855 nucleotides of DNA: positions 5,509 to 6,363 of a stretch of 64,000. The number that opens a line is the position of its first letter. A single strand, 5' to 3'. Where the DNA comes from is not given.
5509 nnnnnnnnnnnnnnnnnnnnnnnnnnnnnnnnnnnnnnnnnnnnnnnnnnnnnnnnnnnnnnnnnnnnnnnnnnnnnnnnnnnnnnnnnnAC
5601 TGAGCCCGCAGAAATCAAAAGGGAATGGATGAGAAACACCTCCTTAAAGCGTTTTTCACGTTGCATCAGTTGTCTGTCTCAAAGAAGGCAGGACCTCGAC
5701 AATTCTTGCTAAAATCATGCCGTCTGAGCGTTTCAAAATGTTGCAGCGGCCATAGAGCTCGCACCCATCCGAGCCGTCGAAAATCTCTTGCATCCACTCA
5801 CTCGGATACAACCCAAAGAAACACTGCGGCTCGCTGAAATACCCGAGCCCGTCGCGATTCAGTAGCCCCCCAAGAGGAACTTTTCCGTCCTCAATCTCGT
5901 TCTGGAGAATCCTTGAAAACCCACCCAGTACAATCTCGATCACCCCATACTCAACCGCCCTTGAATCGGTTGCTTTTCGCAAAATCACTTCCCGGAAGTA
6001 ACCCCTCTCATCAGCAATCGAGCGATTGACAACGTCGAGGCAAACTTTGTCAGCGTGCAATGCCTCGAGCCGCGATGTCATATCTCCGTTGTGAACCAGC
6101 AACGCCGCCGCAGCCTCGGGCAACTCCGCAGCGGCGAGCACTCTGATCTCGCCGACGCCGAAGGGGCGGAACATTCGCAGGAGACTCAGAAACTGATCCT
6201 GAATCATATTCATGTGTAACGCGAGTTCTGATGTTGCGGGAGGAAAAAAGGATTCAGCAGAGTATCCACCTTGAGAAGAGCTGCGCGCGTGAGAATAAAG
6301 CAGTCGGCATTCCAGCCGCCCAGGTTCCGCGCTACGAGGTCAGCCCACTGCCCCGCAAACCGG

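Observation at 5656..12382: Six translationally coupled genes: a LuxE/LuxC/Fe-ADH acid-to-alcohol module joined to a beta-propeller, a HemN-like radical SAM enzyme and a chorismate-lyase-fold protein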

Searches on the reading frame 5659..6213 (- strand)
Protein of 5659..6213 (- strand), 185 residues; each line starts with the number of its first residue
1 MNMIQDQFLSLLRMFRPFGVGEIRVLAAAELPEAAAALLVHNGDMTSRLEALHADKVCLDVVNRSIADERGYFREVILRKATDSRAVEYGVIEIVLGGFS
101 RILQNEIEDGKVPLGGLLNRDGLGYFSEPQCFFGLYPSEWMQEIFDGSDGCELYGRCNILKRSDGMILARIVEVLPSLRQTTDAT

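Call 5: search_protein_families(library=pfam, proteins=[window:5659-6213:-], max_evalue=0.01)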
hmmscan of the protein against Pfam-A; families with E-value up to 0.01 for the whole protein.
window:5659-6213:- (185 aa): 0 families

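Call 6: search_protein_families(library=ncbifam, proteins=[window:5659-6213:-], max_evalue=0.01)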
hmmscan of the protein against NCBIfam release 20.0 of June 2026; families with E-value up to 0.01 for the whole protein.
window:5659-6213:- (185 aa): 0 families

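Call 18: search_protein_families(library=pfam, proteins=[window:5659-6213:-], max_evalue=10)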
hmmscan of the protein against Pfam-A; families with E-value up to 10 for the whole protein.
window:5659-6213:- (185 aa): 0 families
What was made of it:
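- On HemN, oxygen-independent coproporphyrinogen III oxidase: No Pfam HemN_C hit in the window protein (calls 5, 18).
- On Chorismate lyase / DUF98 fold: No family at max E 10 (call 18).
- Closest known: Single-polypeptide carboxylic acid reductases. Different: Here there are two separate proteins, no carrier domain, and an ALDH-fold reductase rather than an SDR-fold one (calls 5, 18).
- Closest known: HemN and class C radical SAM methyltransferases. Different: The HemN_C domain is not detected in this copy (calls 5, 18).
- No LuxE or LuxC Pfam hit even at E 10 (calls 5, 18).
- Tried and rejected: Searched down to E 10; nothing found (calls 5, 18).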

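Call 28: find_homologous_proteins(query=window:5659-6213:-)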
Query window:5659-6213:- (185 aa): 374 proteins with E <= 0.001 among 686 candidates; the best 120 are listed.
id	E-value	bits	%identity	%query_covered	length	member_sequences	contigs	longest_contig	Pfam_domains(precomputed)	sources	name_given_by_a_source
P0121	1.5e-117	408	100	100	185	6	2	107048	-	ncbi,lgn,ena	-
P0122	1.0e-82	294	74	97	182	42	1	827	-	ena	-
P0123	1.5e-80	287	71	99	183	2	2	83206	-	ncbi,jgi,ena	jgi:chorismate-pyruvate lyase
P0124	1.9e-78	280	76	92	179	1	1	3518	-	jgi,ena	jgi:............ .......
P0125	2.1e-77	277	72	96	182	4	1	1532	-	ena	-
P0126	1.6e-69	251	68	96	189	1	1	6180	-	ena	-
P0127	1.2e-68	248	65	96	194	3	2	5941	-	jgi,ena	jgi:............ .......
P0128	3.7e-68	247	61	100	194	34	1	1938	-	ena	-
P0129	4.7e-65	237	63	96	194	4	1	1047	-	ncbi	-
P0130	5.1e-65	236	59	100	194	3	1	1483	-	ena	-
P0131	5.0e-60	220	58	96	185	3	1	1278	-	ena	-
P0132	8.8e-59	216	58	96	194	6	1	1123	-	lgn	-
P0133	8.2e-46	174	48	100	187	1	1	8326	-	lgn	-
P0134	1.3e-45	173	49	100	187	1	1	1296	-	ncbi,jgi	jgi:chorismate-pyruvate lyase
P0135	6.2e-45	171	48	98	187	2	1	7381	-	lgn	-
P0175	3.8e-31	126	44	90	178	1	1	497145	-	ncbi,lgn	-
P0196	3.9e-30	123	48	82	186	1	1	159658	-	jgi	jgi:chorismate-pyruvate lyase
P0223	2.3e-29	120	43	93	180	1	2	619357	-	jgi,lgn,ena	-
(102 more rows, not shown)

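Call 29: find_encoding_contigs(protein=P0121, flank=10000, max_places=6)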
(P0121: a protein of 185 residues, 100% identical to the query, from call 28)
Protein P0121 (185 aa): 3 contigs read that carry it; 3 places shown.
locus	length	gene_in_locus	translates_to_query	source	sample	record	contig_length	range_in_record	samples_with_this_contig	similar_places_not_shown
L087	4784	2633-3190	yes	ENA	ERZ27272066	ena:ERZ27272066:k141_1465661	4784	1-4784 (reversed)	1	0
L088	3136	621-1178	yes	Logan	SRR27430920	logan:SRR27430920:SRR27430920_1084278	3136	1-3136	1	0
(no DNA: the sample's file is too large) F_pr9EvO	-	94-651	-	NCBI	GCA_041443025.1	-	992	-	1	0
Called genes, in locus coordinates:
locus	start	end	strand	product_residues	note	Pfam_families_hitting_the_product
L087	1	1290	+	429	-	?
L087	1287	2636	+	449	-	PF04055:Radical_SAM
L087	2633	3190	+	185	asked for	-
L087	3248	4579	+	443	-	PF01011:PQQ (faint), PF13360:PQQ_2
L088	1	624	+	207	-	?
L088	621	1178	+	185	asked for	-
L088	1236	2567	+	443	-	PF01011:PQQ (faint), PF13360:PQQ_2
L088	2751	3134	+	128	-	?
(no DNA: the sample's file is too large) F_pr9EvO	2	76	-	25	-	?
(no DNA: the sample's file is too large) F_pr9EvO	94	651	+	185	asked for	-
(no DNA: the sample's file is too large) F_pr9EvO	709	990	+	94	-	?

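Call 46: search_solved_structures(query=A3, max_evalue=10, show_alignments=2)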
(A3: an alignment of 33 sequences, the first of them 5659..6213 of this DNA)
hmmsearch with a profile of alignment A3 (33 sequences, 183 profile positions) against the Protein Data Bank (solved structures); distinct sequences matched with E-value up to 10: 3.
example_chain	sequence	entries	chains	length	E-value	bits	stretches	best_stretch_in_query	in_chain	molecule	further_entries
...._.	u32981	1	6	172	0.07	15.7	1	38-177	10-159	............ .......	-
3jc8_Ta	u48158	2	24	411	1.9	11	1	27-59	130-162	LysM domain protein | TsaP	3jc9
2p7h_A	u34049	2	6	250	1.9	11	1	35-67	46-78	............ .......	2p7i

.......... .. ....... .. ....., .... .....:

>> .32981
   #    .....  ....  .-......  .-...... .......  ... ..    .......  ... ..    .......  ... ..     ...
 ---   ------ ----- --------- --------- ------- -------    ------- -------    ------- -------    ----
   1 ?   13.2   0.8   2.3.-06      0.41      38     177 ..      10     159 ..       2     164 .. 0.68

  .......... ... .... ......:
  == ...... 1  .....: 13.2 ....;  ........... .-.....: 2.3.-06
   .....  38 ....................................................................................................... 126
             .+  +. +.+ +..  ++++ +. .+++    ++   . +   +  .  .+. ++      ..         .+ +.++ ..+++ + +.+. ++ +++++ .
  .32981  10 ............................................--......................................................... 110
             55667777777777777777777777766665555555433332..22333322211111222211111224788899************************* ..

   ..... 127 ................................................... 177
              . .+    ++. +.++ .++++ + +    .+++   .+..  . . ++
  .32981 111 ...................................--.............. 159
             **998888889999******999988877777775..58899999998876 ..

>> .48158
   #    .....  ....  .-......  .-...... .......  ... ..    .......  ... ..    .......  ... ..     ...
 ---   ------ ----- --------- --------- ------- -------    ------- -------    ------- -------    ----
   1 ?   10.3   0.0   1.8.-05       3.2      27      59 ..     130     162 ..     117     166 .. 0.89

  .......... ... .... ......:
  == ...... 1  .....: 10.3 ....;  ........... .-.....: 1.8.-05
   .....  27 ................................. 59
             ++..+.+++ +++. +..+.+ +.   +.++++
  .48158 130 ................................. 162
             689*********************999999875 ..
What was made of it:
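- On Chorismate lyase / DUF98 fold: The family profile against PDB gives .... at E 0.07 only (call 46).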

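Call 51: find_encoding_contigs(protein=P0223, flank=10000, max_places=1)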
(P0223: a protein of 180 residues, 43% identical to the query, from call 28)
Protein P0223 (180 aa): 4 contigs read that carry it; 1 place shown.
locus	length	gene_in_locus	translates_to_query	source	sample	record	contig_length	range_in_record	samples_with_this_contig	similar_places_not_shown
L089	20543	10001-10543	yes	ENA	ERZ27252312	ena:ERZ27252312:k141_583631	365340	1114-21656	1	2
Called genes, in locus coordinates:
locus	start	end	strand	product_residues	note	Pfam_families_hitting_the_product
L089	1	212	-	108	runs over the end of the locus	-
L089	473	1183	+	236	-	PF04542:Sigma70_r2 (weak)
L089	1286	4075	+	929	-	PF00069:Pkinase, PF01636:APH (faint), PF07714:PK_Tyr_Ser-Thr, PF03109:ABC1 (weak)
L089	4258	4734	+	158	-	-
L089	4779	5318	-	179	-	PF01699:Na_Ca_ex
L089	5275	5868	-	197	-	PF01699:Na_Ca_ex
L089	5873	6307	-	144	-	PF07885:Ion_trans_2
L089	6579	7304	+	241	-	PF01965:DJ-1_PfpI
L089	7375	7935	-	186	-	-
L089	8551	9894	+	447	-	PF04055:Radical_SAM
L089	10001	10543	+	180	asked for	-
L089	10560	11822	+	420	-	PF00890:FAD_binding_2 (weak), PF01266:DAO (weak), PF01494:FAD_binding_3, PF03486:HI0933_like (weak), PF04820:Trp_halogenase, PF12831:FAD_oxidored, PF13450:NAD_binding_8 (weak), PF04820:Trp_halogenase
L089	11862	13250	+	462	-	PF13570:Beta-prop_ACSF4 (weak), PF01011:PQQ (faint), PF13360:PQQ_2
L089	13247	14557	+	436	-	PF13579:Glyco_trans_4_4, PF13439:Glyco_transf_4, PF20706:GT4-conflict, PF00534:Glycos_transf_1, PF13692:Glyco_trans_1_4, PF13524:Glyco_trans_1_2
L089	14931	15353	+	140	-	PF03061:4HBT, PF13279:4HBT_2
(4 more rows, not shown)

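Call 52: find_encoding_contigs(protein=P0175, flank=10000, max_places=1)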
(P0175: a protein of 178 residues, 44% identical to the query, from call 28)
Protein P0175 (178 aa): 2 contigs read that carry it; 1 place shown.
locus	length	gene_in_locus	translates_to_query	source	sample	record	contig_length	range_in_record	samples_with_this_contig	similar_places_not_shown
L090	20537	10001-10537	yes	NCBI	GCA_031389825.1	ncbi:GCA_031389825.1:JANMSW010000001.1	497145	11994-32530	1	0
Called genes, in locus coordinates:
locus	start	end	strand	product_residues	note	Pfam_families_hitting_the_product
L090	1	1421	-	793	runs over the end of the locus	PF00989:PAS, PF08448:PAS_4, PF13188:PAS_8 (weak), PF00512:HisKA, PF02518:HATPase_c, PF00072:Response_reg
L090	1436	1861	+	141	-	PF16798:DUF5069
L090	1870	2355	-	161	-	PF14237:GYF_2 (weak), PF13828:DUF4190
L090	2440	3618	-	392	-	-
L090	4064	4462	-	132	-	PF01042:Ribonuc_L-PSP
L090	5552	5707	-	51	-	-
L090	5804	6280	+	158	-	-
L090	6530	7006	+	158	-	PF00023:Ank (faint), PF12796:Ank_2, PF13606:Ank_3 (faint), PF13637:Ank_4 (faint), PF13857:Ank_5 (faint), PF12796:Ank_2 (weak)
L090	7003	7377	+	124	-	PF00023:Ank (faint), PF13606:Ank_3 (faint), PF13637:Ank_4 (faint), PF12796:Ank_2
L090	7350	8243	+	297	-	PF13415:Beta-prop_FBX42 (faint), PF24681:Kelch_KLHDC2_KLHL20_DRC7 (weak)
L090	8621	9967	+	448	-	PF04055:Radical_SAM, PF06969:HemN_C (weak)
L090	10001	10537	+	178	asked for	-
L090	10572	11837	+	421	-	PF00890:FAD_binding_2, PF01266:DAO, PF01494:FAD_binding_3, PF03486:HI0933_like (weak), PF04820:Trp_halogenase, PF07992:Pyr_redox_2 (weak), PF12831:FAD_oxidored, PF04820:Trp_halogenase, +2 more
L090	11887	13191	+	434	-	PF13579:Glyco_trans_4_4, PF13439:Glyco_transf_4, PF20706:GT4-conflict (weak), PF00534:Glycos_transf_1, PF13692:Glyco_trans_1_4, PF13524:Glyco_trans_1_2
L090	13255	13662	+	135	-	PF03061:4HBT, PF13279:4HBT_2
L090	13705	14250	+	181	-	-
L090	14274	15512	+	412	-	PF00501:AMP-binding, PF14535:AMP-binding_C_2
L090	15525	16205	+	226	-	PF00005:ABC_tran, PF02463:SMC_N, PF13304:AAA_21 (faint)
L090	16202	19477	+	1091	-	PF12704:MacB_PCD, PF02687:FtsX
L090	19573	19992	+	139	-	PF07361:Cytochrom_B562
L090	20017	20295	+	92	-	-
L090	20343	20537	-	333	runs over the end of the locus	PF03099:BPL_LplA_LipB, PF16917:BPL_LplA_LipB_2 (weak), PF02237:BPL_C (weak)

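Call 53: find_encoding_contigs(protein=P0196, flank=10000, max_places=1)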
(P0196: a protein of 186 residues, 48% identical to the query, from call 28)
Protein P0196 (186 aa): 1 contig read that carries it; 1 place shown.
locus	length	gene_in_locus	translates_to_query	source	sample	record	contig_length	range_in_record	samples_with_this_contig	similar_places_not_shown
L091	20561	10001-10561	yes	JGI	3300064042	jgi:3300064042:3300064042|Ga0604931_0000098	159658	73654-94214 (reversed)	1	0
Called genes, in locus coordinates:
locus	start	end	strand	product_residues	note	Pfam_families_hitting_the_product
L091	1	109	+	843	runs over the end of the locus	PF01011:PQQ (faint), PF13360:PQQ_2, PF13570:Beta-prop_ACSF4 (weak), PF13360:PQQ_2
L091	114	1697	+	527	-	PF01011:PQQ (faint), PF13360:PQQ_2 (weak), PF13570:Beta-prop_ACSF4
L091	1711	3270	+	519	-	PF07690:MFS_1, PF00083:Sugar_tr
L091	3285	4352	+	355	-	PF00501:AMP-binding (faint)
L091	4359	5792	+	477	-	PF00171:Aldedh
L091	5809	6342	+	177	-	PF00583:Acetyltransf_1, PF13673:Acetyltransf_10, PF13508:Acetyltransf_7, PF08445:FR47 (weak)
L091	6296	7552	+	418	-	PF00465:Fe-ADH, PF13685:Fe-ADH_2, PF25137:ADH_Fe_C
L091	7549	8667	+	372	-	PF13360:PQQ_2, PF13570:Beta-prop_ACSF4, PF01011:PQQ, PF13570:Beta-prop_ACSF4, PF13360:PQQ_2, PF01011:PQQ (weak), PF13360:PQQ_2, PF13570:Beta-prop_ACSF4, +3 more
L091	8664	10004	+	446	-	PF04055:Radical_SAM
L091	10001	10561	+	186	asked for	-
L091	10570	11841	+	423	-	PF00890:FAD_binding_2 (weak), PF01266:DAO (weak), PF01494:FAD_binding_3, PF03486:HI0933_like (weak), PF04820:Trp_halogenase, PF12831:FAD_oxidored, PF13450:NAD_binding_8, PF04820:Trp_halogenase, +1 more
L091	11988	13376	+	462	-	PF13360:PQQ_2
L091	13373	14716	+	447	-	PF13579:Glyco_trans_4_4, PF13439:Glyco_transf_4, PF20706:GT4-conflict, PF00534:Glycos_transf_1, PF13692:Glyco_trans_1_4, PF13524:Glyco_trans_1_2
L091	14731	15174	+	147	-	PF13279:4HBT_2, PF03061:4HBT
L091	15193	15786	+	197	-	-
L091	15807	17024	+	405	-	PF00501:AMP-binding, PF14535:AMP-binding_C_2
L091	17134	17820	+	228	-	PF00005:ABC_tran, PF02463:SMC_N (weak), PF13304:AAA_21 (faint)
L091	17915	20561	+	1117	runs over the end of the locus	PF12704:MacB_PCD (faint), PF02687:FtsX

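Call 54: predict_structure(alignment_id=A4)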
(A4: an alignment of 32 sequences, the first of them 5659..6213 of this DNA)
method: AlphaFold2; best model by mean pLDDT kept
length: 185 residues; sequences in the alignment: 32
mean_pLDDT: 90.9   pTM: 0.88
mean pLDDT of the five models: 90.9, 89.9, 89.7, 89.4, 88.5
residues with pLDDT >= 90: 152; 70-90: 21; 50-70: 8; < 50: 4
segments of 3 or more residues with pLDDT < 50: 182-185
pLDDT, mean of each block of 10 residues (from residue 1): 86 94 96 94 92 94 87 96 96 94 93 91 93 95 81 95 94 88 41
secondary structure, 60 per line:
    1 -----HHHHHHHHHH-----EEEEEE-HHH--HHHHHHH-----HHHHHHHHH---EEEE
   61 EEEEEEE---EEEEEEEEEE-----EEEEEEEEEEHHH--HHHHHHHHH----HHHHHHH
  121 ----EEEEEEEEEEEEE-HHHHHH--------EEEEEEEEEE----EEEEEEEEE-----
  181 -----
elements in order: H6-15 E21-26 H33-39 H45-53 E57-67 E71-80 E86-95 H101-109 H114-120 E125-137 H139-144 E153-162 E167-175
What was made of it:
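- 5656..6213 (-): Gene 6: DUF98/chorismate-lyase-fold protein (185 aa). AlphaFold2 pLDDT 90.9 (call 54).
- On Chorismate lyase / DUF98 fold: Model pLDDT 90.9 (call 54).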

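Call 57: fold_search(model_id=the predicted structure, library=pdb)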
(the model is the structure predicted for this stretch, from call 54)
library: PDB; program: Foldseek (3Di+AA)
matches with E <= 10: 1447; with E <= 0.001: 40
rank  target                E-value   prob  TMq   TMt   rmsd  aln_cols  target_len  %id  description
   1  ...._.                4.4e-07  1.00  0.68  0.77   2.6       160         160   15  Crystal structure of protein AF1396 from Archaeoglobus fulgidus, Pfam DUF98 (released 2006-11-21)
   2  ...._F                1.3e-06  1.00  0.64  0.74   1.8       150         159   15  Crystal structure of protein AF1396 from Archaeoglobus fulgidus, Pfam DUF98 (released 2006-11-21)
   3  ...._B                2.2e-06  1.00  0.65  0.78   2.7       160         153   14  Crystal structure of protein AF1396 from Archaeoglobus fulgidus, Pfam DUF98 (released 2006-11-21)
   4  3f8m_A                5.9e-06  1.00  0.57  0.47   3.4       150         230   12  Crystal Structure of PhnF from Mycobacterium smegmatis (released 2009-11-17)
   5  3f8l_B                2.7e-05  1.00  0.56  0.61   3.8       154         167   12  Crystal Structure of the Effector Domain of PhnF from Mycobacterium smegmatis (released 2009-11-17)
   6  3f8l_A                3.6e-05  1.00  0.56  0.63   3.8       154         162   12  Crystal Structure of the Effector Domain of PhnF from Mycobacterium smegmatis (released 2009-11-17)
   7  3f8m_B                4.0e-05  1.00  0.57  0.48  14.1       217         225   10  Crystal Structure of PhnF from Mycobacterium smegmatis (released 2009-11-17)
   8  1jd3                  4.2e-05  1.00  0.55  0.61   5.6       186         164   17  Chorismate lyase G90A mutant with bound product (released 2001-06-20)
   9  3bwg_B                5.8e-05  1.00  0.51  0.42   4.0       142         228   13  The crystal structure of possible transcriptional regulator YydK from Bacillus subtilis subsp. subtilis str. 168 (released 2008-01-22)
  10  1fw9                  6.8e-05  1.00  0.57  0.63   5.6       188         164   18  CHORISMATE LYASE WITH BOUND PRODUCT (released 2001-03-22)
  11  2wv0_H                6.8e-05  1.00  0.59  0.50  16.5       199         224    8  Crystal structure of the GntR-HutC family member YvoA from Bacillus subtilis (released 2010-01-12)
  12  3bwg_A                8.5e-05  1.00  0.50  0.42   3.8       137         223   12  The crystal structure of possible transcriptional regulator YydK from Bacillus subtilis subsp. subtilis str. 168 (released 2008-01-22)
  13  4zsk_B                8.5e-05  1.00  0.53  0.58   4.4       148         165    9  Crystal structure of the effector-binding domain of DasR (DasR-EBD) in complex with N-acetylglucosamine-6-phosphate (released 2016-06-08)
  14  1g81                  1.0e-04  1.00  0.57  0.63   4.2       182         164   18  CHORISMATE LYASE WITH BOUND PRODUCT, ORTHORHOMBIC CRYSTAL FORM (released 2001-05-15)
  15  4zsi_A                1.1e-04  1.00  0.52  0.57   4.3       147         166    8  Crystal structure of the effector-binding domain of DasR (DasR-EBD) in complex with glucosamine-6-phosphate (released 2016-06-08)
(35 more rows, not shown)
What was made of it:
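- On Chorismate lyase / DUF98 fold: 1JD3, 1FW9, 1G81 and 1G1B TMq 0.55-0.57 (call 57).
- Closest known: Chorismate pyruvate-lyase UbiC and the DUF98 family. Same: Same fold (call 57).
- UTRA effector domains score almost as well as chorismate lyase in the fold search (call 57).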
